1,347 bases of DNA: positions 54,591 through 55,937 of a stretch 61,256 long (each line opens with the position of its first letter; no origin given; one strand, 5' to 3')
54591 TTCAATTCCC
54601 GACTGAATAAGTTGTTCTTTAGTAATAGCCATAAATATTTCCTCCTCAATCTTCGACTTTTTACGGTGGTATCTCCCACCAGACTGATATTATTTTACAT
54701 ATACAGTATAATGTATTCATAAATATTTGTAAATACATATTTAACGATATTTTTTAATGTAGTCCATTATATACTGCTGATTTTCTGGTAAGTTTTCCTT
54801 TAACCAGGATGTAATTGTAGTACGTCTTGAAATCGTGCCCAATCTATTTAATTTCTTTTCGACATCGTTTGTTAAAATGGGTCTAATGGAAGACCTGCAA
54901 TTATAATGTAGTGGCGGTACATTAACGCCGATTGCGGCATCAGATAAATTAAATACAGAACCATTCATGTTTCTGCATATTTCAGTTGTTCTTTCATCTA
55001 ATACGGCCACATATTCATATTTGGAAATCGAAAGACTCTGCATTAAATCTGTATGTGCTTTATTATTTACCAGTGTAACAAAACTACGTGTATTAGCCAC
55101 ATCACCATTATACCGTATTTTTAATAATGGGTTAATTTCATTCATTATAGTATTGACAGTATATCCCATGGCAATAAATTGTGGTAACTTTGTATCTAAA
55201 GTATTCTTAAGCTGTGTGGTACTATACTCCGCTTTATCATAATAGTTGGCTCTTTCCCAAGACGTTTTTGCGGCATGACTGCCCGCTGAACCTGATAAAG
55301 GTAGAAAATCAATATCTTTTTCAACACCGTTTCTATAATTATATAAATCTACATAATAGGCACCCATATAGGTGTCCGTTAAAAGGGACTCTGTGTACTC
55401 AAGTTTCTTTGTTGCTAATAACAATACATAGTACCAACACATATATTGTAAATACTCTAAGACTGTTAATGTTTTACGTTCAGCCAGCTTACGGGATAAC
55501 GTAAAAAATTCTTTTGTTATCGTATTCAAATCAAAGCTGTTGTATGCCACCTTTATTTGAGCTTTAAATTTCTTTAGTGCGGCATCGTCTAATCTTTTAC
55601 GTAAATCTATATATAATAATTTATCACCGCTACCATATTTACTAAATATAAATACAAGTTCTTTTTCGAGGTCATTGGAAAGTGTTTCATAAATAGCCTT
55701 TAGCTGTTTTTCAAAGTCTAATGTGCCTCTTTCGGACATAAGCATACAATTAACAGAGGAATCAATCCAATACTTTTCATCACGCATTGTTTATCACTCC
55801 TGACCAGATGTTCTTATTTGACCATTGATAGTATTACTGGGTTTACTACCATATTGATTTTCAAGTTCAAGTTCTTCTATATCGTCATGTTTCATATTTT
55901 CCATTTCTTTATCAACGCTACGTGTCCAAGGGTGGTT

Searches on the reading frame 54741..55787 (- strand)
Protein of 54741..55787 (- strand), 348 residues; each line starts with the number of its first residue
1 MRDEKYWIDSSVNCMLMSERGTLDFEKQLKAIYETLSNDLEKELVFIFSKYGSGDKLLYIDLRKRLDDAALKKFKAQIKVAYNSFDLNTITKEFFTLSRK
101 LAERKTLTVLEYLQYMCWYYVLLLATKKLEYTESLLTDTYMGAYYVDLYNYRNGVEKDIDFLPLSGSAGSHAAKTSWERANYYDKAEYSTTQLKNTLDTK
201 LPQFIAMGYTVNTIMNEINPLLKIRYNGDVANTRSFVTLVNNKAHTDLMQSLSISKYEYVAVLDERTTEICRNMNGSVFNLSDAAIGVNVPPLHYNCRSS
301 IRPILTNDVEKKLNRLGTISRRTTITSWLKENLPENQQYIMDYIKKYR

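Call 49: search_protein_families(library=phrogs, proteins=[window:54741-55787:-], max_evalue=0.00001)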
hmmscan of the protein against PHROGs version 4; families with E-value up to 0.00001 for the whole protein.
window:54741-55787:- (348 aa): 12 families
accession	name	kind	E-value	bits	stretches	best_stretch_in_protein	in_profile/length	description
phrog_115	-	head and packaging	5.1e-45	155.8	1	1-347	19-351/665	minor head protein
phrog_2841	-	head and packaging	2.9e-37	129.9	1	1-315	1-317/525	minor head protein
phrog_595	-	head and packaging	3.1e-29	103.7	1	5-333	2-331/513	head maturation protease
phrog_241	-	head and packaging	7.2e-19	69.3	1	233-309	202-278/679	head morphogenesis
phrog_4728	-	head and packaging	7.5e-18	65.6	1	25-328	25-321/591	head morphogenesis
phrog_6577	-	unknown function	2.5e-15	56.9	1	172-314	94-239/1066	-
phrog_7625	-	head and packaging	7.3e-14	52.5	1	179-333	117-289/504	head morphogenesis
phrog_19443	-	head and packaging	1.7e-07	31.1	1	172-308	147-288/579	minor head protein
phrog_9907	-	head and packaging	3.1e-07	30.8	0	240-283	153-196/421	minor head protein and DNA pilot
phrog_21033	-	unknown function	6.1e-07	30.3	1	247-306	5-64/265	-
phrog_220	-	head and packaging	1.4e-06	27.6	1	257-313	1018-1074/1338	minor head protein and DNA pilot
phrog_8404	-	unknown function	6.9e-06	27.3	0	1-113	1-113/137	-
